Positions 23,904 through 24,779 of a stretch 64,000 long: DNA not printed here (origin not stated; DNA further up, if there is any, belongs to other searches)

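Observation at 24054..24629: Stand-alone Cas6/Cmx6-like protein with no CRISPR array or cas genes nearby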

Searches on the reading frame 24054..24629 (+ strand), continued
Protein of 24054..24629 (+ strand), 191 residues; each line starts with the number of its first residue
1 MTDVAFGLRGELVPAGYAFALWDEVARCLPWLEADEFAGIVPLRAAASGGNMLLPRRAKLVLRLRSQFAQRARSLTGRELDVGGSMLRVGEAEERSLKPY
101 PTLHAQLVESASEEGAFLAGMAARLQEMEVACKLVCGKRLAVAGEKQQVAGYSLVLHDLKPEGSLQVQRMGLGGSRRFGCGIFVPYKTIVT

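Call 78: find_homologous_proteins(query=L042:8001-8567:+, max_evalue=1e-20)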
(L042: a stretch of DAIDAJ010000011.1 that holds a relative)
Query L042:8001-8567:+ (189 aa): 843 proteins with E <= 1e-20 among 1007 candidates; the best 120 are listed.
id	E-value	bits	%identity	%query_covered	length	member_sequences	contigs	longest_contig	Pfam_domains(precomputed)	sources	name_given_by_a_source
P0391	5.5e-111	387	94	100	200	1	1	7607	PF09559.16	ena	-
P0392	1.6e-110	385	99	94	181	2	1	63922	PF09559.16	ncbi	-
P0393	1.9e-108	379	92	100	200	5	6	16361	PF09559.16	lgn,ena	-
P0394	9.9e-108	376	92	100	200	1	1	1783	PF09559.16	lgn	-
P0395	4.2e-107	374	90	100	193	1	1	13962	PF09559.16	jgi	jgi:CRISPR-associated protein Cas6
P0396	1.8e-106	372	89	100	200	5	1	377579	PF09559.16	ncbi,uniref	ncbi:CRISPR-associated endonuclease Cas6 [mine drainage metagenome]|uniref:CRISPR-associated endonuc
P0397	1.7e-105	369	90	100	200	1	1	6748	PF09559.16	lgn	-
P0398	2.3e-104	365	88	100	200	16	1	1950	PF09559.16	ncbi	-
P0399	2.2e-102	359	87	100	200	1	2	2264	PF09559.16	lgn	-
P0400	1.2e-96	340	84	100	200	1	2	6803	PF09559.16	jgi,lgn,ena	jgi:CRISPR-associated protein Cas6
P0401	1.8e-96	340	83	100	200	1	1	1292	PF09559.16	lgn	-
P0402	9.4e-96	337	83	100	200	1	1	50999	PF09559.16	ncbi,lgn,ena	-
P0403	2.3e-94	333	79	100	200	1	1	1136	PF09559.16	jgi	jgi:CRISPR-associated protein Cas6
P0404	3.1e-94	332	79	100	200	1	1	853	PF09559.16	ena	-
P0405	4.3e-94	332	81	100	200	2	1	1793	PF09559.16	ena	-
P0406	1.1e-93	330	80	100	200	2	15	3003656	PF09559.16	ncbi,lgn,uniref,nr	ncbi:type I-MYXAN CRISPR-associated protein Cas6/Cmx6 [Sideroxydans lithotrophicus]|uniref:CRISPR-as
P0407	1.2e-93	330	80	100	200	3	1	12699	PF09559.16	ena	-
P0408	1.4e-93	330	79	100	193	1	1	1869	PF09559.16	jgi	jgi:CRISPR-associated protein Cas6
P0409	3.7e-93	329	79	100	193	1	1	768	PF09559.16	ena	-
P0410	4.1e-93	329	80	100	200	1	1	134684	PF09559.16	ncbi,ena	-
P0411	4.9e-93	328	78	100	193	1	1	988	PF09559.16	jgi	jgi:CRISPR-associated protein Cas6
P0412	2.1e-92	326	79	100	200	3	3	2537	PF09559.16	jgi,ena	jgi:CRISPR-associated protein Cas6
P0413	2.1e-92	326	79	100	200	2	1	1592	PF09559.16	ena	-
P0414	6.6e-92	325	79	100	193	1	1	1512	PF09559.16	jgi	jgi:CRISPR-associated protein Cas6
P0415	1.5e-91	323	78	100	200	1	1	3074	PF09559.16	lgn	-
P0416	2.7e-91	323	77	100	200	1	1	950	PF09559.16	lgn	-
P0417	2.8e-91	323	80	100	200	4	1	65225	PF09559.16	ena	-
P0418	1.0e-90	321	79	100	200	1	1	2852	PF09559.16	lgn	-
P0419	1.9e-90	320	78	100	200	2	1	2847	PF09559.16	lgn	-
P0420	3.6e-90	319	76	100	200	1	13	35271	PF09559.16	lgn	-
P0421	1.5e-89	317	77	100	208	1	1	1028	PF09559.16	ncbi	-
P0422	4.2e-89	315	76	100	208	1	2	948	PF09559.16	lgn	-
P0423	1.8e-88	313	76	100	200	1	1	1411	PF09559.16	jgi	jgi:CRISPR-associated protein Cas6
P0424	2.5e-88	313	76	100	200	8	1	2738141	PF09559.16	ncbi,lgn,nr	ncbi:type I-MYXAN CRISPR-associated protein Cas6/Cmx6 [Sideroxyarcus emersonii]|nr:type I-MYXAN CRIS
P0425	3.1e-88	313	77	100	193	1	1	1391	PF09559.16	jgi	jgi:CRISPR-associated protein Cas6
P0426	3.4e-88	313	76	100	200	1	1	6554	PF09559.16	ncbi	-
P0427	3.8e-88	312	76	100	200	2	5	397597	PF09559.16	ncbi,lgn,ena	-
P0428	4.1e-88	312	76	100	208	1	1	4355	PF09559.16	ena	-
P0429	7.1e-88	311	75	100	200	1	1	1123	PF09559.16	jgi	-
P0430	1.5e-87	310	76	100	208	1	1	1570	PF09559.16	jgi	jgi:CRISPR-associated protein Cas6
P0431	1.8e-87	310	75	100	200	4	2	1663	PF09559.16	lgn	-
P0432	1.8e-87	310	76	100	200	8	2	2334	PF09559.16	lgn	-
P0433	2.6e-87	310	77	100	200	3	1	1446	PF09559.16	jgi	jgi:CRISPR-associated protein Cas6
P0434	3.3e-87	309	75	100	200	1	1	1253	PF09559.16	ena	-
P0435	3.5e-87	309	75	100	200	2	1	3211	PF09559.16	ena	-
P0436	8.3e-87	308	74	100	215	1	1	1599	PF09559.16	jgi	jgi:CRISPR-associated protein Cas6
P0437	8.6e-87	308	76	100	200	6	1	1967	PF09559.16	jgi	-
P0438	2.1e-86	307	74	100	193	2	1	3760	PF09559.16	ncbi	-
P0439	2.2e-86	307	74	100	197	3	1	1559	PF09559.16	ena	-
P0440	2.6e-86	306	75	100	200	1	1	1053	PF09559.16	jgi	jgi:CRISPR-associated protein Cas6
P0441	3.3e-86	306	75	100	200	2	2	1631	PF09559.16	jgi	-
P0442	4.2e-86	306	74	100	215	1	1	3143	PF09559.16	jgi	jgi:CRISPR-associated protein Cas6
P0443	4.5e-86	306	75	100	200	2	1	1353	PF09559.16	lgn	-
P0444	6.1e-86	305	74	100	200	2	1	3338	PF09559.16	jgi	-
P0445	7.0e-86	305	74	100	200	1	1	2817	PF09559.16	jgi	jgi:CRISPR-associated protein Cas6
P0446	8.7e-86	305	75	100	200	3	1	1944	PF09559.16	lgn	-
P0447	8.9e-86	305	73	100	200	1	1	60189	PF09559.16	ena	-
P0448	1.6e-85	304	75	100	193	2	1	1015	PF09559.16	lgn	-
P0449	1.8e-85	304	75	100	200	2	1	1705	PF09559.16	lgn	-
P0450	2.8e-85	303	74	100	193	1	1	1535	PF09559.16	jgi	-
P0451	4.7e-85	302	75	100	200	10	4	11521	PF09559.16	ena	-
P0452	6.5e-85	302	75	100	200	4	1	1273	PF09559.16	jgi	jgi:CRISPR-associated protein Cas6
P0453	1.0e-84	301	75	100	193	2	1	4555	PF09559.16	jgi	jgi:CRISPR-associated protein Cas6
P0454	2.2e-84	300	72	100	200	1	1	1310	PF09559.16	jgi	jgi:CRISPR-associated protein Cas6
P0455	2.7e-84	300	73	100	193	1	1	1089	PF09559.16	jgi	jgi:CRISPR-associated protein Cas6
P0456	2.9e-84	300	74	100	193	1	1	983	PF09559.16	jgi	jgi:CRISPR-associated protein Cas6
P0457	3.6e-84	299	72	100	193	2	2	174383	PF09559.16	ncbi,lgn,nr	ncbi:MAG: type I-MYXAN CRISPR-associated protein Cas6/Cmx6 [Gammaproteobacteria bacterium]|nr:type I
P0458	3.9e-84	299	73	100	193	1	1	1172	PF09559.16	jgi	jgi:CRISPR-associated protein Cas6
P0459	4.0e-84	299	72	100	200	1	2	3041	PF09559.16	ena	-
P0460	5.0e-84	299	72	100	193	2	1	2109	PF09559.16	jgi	jgi:CRISPR-associated protein Cas6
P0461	5.6e-84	299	74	100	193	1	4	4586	PF09559.16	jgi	jgi:CRISPR-associated protein Cas6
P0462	6.4e-84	299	74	100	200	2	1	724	PF09559.16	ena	-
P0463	6.8e-84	299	74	100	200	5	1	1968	PF09559.16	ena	-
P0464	9.5e-84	298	74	100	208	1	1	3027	PF09559.16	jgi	jgi:CRISPR-associated protein Cas6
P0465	1.2e-83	298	75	100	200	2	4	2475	PF09559.16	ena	-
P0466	1.8e-83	297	71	100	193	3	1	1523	PF09559.16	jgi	jgi:CRISPR-associated protein Cas6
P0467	1.9e-83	297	72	100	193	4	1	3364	PF09559.16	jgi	jgi:CRISPR-associated protein Cas6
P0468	2.7e-83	297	71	100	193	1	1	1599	PF09559.16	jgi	jgi:CRISPR-associated protein Cas6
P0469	2.9e-83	296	73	100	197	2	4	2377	PF09559.16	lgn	-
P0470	4.0e-83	296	71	100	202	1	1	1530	PF09559.16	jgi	jgi:CRISPR-associated protein Cas6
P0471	5.1e-83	296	71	100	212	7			PF09559.16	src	-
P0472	8.1e-83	295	73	100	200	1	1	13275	PF09559.16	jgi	jgi:CRISPR-associated protein Cas6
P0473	1.4e-82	294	72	100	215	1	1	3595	PF09559.16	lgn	-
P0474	1.4e-82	294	71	100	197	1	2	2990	PF09559.16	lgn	-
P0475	1.8e-82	294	72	100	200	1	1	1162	PF09559.16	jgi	jgi:CRISPR-associated protein Cas6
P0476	2.4e-82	293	71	100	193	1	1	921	PF09559.16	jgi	-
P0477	2.7e-82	293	71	100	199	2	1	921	PF09559.16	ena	-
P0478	3.4e-82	293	72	100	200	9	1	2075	PF09559.16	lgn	-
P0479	4.0e-82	293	71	100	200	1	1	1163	PF09559.16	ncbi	-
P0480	4.8e-82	293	74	100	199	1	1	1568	PF09559.16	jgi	jgi:CRISPR-associated protein Cas6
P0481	4.9e-82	292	72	100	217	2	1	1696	PF09559.16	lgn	-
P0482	6.4e-82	292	71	100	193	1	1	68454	PF09559.16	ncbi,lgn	-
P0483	1.3e-81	291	72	100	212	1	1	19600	PF09559.16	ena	-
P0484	1.3e-81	291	70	100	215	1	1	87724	PF09559.16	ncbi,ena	-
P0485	1.3e-81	291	70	100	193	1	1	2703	PF09559.16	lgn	-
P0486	1.4e-81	291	71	100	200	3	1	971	PF09559.16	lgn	-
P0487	2.0e-81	291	71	100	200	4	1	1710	PF09559.16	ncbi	-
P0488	2.5e-81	290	70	100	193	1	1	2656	PF09559.16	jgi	jgi:CRISPR-associated protein Cas6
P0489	2.7e-81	290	70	100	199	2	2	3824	PF09559.16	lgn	-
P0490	5.1e-81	289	72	100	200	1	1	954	PF09559.16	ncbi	-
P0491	5.7e-81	289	71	100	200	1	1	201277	PF09559.16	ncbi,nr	ncbi:MAG: type I-MYXAN CRISPR-associated protein Cas6/Cmx6 [Nitrosomonadales bacterium]|nr:type I-MY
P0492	9.5e-81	288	70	100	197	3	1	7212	PF09559.16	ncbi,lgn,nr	ncbi:MAG: type I-MYXAN CRISPR-associated protein Cas6/Cmx6 [Sideroxyarcus sp.]|nr:type I-MYXAN CRISP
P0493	9.9e-81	288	72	100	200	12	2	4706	PF09559.16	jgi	jgi:CRISPR-associated protein Cas6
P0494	1.2e-80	288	70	100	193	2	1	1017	PF09559.16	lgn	-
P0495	1.3e-80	288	72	100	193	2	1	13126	PF09559.16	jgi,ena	-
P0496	2.9e-80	287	69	100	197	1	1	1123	PF09559.16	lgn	-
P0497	3.1e-80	287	70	100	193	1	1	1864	PF09559.16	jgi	jgi:CRISPR-associated protein Cas6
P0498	7.8e-80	285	72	100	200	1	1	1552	PF09559.16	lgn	-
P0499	1.1e-79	285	69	100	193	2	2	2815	PF09559.16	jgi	jgi:CRISPR-associated protein Cas6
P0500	1.8e-79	284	69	100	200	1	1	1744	PF09559.16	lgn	-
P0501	5.0e-79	283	70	100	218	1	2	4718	PF09559.16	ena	-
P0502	1.3e-78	281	68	100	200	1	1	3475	PF09559.16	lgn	-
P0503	1.5e-78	281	70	100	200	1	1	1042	PF09559.16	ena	-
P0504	1.8e-78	281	69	100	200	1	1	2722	PF09559.16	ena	-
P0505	3.0e-78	280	70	100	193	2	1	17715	PF09559.16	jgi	jgi:CRISPR-associated protein Cas6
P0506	5.0e-78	279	68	100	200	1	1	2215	PF09559.16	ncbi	-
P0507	5.2e-78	279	68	100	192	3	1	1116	PF09559.16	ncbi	-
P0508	5.7e-78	279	68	100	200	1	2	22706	PF09559.16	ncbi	-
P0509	2.3e-77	277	69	100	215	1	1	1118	PF09559.16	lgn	-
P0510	2.3e-77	277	68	100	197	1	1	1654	PF09559.16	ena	-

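Call 79: find_encoding_contigs(protein=P0406, flank=9000, max_places=3)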
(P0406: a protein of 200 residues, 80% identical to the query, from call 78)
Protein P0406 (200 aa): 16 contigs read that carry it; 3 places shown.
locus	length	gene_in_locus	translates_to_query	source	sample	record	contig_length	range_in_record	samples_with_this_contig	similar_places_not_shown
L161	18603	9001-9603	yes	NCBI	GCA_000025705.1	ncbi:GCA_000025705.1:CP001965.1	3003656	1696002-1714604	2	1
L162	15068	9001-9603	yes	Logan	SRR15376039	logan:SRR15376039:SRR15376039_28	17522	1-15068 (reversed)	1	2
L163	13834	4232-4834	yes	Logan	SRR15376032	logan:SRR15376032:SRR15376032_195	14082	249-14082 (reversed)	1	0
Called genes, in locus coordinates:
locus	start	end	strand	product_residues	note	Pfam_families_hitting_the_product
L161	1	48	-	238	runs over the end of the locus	PF12838:Fer4_7 (faint), PF13187:Fer4_9 (faint), PF13237:Fer4_10 (faint), PF14697:Fer4_21 (faint), PF13247:Fer4_11, PF12797:Fer4_2 (weak), PF00037:Fer4 (weak), PF12837:Fer4_6 (weak)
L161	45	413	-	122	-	-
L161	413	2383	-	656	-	PF14691:Fer4_20, PF01266:DAO (weak), PF07992:Pyr_redox_2, PF12831:FAD_oxidored (weak), PF13450:NAD_binding_8, PF12838:Fer4_7 (weak), PF14697:Fer4_21, PF00037:Fer4 (weak), +2 more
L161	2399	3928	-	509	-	PF13187:Fer4_9 (faint), PF13183:Fer4_8, PF13237:Fer4_10 (faint), PF13534:Fer4_17, PF02754:CCG (weak)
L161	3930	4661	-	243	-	PF02665:Nitrate_red_gam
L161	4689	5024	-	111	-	PF04358:DsrC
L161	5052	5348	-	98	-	PF04077:DsrH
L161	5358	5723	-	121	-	PF02635:DsrE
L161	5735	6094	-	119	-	PF02635:DsrE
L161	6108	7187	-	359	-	PF03460:NIR_SIR_ferr, PF01077:NIR_SIR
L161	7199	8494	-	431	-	PF03460:NIR_SIR_ferr, PF01077:NIR_SIR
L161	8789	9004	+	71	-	PF22295:DUF6967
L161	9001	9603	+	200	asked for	PF09559:Cas6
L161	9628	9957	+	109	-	PF04358:DsrC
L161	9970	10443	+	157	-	PF01206:TusA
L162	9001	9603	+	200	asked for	PF09559:Cas6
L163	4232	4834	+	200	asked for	PF09559:Cas6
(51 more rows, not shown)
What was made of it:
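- The ES-1 neighbourhood adds glutaredoxin, a DsrE-like protein, a YeeE-like transporter and sox genes (call 79).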

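Call 97: search_protein_families(library=phrogs, proteins=[window:24054-24629:+], max_evalue=0.01)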
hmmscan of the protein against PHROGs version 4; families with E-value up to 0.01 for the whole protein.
window:24054-24629:+ (191 aa): 0 families

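Call 98: get_annotated_region(hit=H2, flank=9000)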
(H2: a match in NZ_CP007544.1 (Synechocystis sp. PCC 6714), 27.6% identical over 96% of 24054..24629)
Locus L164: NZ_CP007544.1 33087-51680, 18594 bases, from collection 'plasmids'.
description: Synechocystis sp. PCC 6714 plasmid pSYLB, complete sequence
organism: Synechocystis sp. PCC 6714 (NCBI taxid 1147)
taxonomy: Bacteria; Cyanobacteriota; Cyanophyceae; Synechococcales; Merismopediaceae; Synechocystis; Synechocystis sp. PCC 6714
host: -; source: -; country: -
typing (MOB-suite, as given by PLSDB): non-mobilizable
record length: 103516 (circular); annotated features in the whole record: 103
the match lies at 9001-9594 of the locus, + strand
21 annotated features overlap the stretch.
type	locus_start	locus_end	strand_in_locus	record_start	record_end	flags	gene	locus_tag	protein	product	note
CDS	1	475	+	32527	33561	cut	-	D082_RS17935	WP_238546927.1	hypothetical protein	-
CDS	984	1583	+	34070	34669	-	-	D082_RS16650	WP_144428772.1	hypothetical protein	-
CDS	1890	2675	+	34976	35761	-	-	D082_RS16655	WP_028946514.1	SDR family oxidoreductase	-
CDS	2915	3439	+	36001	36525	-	-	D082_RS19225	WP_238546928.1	hypothetical protein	-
CDS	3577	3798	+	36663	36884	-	-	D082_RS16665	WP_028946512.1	hypothetical protein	-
CDS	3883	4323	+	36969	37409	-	arsC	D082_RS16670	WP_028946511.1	arsenate reductase (glutaredoxin)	-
CDS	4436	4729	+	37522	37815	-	-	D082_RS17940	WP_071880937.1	HNH endonuclease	-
CDS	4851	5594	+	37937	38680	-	-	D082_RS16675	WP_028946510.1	hypothetical protein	-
CDS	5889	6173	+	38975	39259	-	-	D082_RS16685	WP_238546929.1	hypothetical protein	-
CDS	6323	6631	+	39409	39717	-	-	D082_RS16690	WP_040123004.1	hypothetical protein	-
CDS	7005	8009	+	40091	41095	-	-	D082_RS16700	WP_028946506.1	WYL domain-containing transcriptional regulator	-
CDS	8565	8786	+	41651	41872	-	-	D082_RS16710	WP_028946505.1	type II toxin-antitoxin system HicB family antitoxin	-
CDS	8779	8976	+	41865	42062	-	-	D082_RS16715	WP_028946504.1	type II toxin-antitoxin system HicA family toxin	-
CDS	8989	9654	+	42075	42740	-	cas6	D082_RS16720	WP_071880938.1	type I-MYXAN CRISPR-associated protein Cas6/Cmx6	GO:0043571 - maintenance of CRISPR repeat elements [Evidence IEA]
CDS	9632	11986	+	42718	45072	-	-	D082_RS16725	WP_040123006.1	CRISPR-associated helicase/endonuclease Cas3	-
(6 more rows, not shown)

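Call 99: get_annotated_region(hit=H1, flank=9000)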
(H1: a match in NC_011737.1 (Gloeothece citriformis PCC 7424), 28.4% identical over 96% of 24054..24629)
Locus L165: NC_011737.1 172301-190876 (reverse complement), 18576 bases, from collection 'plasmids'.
description: Gloeothece citriformis PCC 7424 plasmid pP742402, complete sequence
organism: Gloeothece citriformis PCC 7424 (NCBI taxid 65393)
taxonomy: Bacteria; Cyanobacteriota; Cyanophyceae; Chroococcales; Aphanothecaceae; Gloeothece; Gloeothece citriformis; Gloeothece citriformis PCC 7424
host: -; source: -; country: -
typing (MOB-suite, as given by PLSDB): conjugative; replicon rep_cluster_1714; relaxase MOBP; mating-pair formation MPF_T
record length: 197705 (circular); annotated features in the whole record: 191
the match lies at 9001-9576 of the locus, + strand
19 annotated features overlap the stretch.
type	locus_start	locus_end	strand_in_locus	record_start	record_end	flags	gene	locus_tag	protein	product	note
CDS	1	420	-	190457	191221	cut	-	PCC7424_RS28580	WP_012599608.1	SDR family oxidoreductase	-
CDS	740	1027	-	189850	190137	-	-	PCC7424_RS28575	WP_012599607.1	hypothetical protein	-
CDS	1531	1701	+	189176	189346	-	-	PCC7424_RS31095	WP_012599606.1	ssl1498 family light-harvesting-like protein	-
CDS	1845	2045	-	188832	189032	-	-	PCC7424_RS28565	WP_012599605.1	hypothetical protein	-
CDS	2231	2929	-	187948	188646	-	-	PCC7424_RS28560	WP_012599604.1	endonuclease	-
CDS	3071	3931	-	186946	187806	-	-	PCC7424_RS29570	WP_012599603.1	KilA-N domain-containing protein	-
CDS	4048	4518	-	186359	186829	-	-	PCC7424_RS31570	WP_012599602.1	hypothetical protein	-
CDS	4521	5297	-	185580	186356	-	-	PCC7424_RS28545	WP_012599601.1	ParA family protein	-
CDS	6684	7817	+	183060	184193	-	-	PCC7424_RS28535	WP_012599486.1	ISAs1-like element ISCysp8 family transposase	GO:0006313 - DNA transposition [Evidence IEA]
CDS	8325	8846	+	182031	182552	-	-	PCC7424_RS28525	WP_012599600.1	hypothetical protein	-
CDS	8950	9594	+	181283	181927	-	cas6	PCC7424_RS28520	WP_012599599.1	type I-MYXAN CRISPR-associated protein Cas6/Cmx6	GO:0043571 - maintenance of CRISPR repeat elements [Evidence IEA]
CDS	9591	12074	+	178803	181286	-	cas3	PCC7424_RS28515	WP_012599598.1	CRISPR-associated helicase Cas3'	GO:0043571 - maintenance of CRISPR repeat elements [Evidence IEA]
CDS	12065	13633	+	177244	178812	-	cas8a1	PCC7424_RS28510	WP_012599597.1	type I-MYXAN CRISPR-associated Cas8a1/Cmx1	-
CDS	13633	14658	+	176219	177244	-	-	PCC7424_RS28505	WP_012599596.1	DevR family CRISPR-associated autoregulator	GO:0043571 - maintenance of CRISPR repeat elements [Evidence IEA]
CDS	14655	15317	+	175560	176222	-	cas5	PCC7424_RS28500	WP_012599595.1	type I-MYXAN CRISPR-associated protein Cas5/Cmx5/DevS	GO:0043571 - maintenance of CRISPR repeat elements [Evidence IEA]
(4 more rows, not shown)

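Call 100: get_annotated_region(hit=H4, flank=9000)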
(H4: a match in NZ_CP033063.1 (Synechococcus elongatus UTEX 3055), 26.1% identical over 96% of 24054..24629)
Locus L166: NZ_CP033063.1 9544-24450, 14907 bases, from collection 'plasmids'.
description: Synechococcus elongatus UTEX 3055 plasmid unnamed2, complete sequence
organism: Synechococcus elongatus UTEX 3055 (NCBI taxid 2479200)
taxonomy: Bacteria; Cyanobacteriota; Cyanophyceae; Synechococcales; Synechococcaceae; Synechococcus; Synechococcus elongatus; Synechococcus elongatus UTEX 3055
host: -; source: -; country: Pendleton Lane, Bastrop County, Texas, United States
typing (MOB-suite, as given by PLSDB): non-mobilizable
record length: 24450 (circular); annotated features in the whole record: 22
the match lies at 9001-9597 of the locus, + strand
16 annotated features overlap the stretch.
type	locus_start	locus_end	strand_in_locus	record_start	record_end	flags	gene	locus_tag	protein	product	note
CDS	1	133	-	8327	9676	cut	-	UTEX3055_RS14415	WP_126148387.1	hypothetical protein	-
CDS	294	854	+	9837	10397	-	umuD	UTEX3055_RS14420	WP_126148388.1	translesion error-prone DNA polymerase V autoproteolytic subunit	-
CDS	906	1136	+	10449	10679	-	-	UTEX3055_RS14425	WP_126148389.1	DUF433 domain-containing protein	-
CDS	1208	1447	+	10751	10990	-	-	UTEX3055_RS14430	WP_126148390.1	DUF2281 domain-containing protein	-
CDS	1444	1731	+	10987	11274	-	-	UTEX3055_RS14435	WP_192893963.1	type II toxin-antitoxin system PemK/MazF family toxin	-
CDS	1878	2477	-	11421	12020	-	-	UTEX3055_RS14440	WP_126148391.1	recombinase family protein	GO:0006310 - DNA recombination [Evidence IEA]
CDS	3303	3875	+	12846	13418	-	-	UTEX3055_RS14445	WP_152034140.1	hypothetical protein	-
CDS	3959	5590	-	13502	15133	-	-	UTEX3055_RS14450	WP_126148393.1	hypothetical protein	-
CDS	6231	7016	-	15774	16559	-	-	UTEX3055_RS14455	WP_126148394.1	ParB/RepB/Spo0J family partition protein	-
CDS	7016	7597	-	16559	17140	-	-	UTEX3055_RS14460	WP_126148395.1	ParA family protein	-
CDS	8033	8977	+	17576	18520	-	-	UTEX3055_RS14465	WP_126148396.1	WYL domain-containing protein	-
CDS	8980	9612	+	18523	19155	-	cas6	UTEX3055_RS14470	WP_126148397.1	type I-MYXAN CRISPR-associated protein Cas6/Cmx6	GO:0043571 - maintenance of CRISPR repeat elements [Evidence IEA]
CDS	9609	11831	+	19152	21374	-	cas3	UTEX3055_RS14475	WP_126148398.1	CRISPR-associated helicase Cas3'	GO:0043571 - maintenance of CRISPR repeat elements [Evidence IEA]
CDS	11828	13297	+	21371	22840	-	cas8a1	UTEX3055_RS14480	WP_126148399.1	type I-MYXAN CRISPR-associated Cas8a1/Cmx1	-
CDS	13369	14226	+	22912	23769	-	cas7i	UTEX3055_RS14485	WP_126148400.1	type I-B CRISPR-associated protein Cas7/Cst2/DevR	GO:0043571 - maintenance of CRISPR repeat elements [Evidence IEA]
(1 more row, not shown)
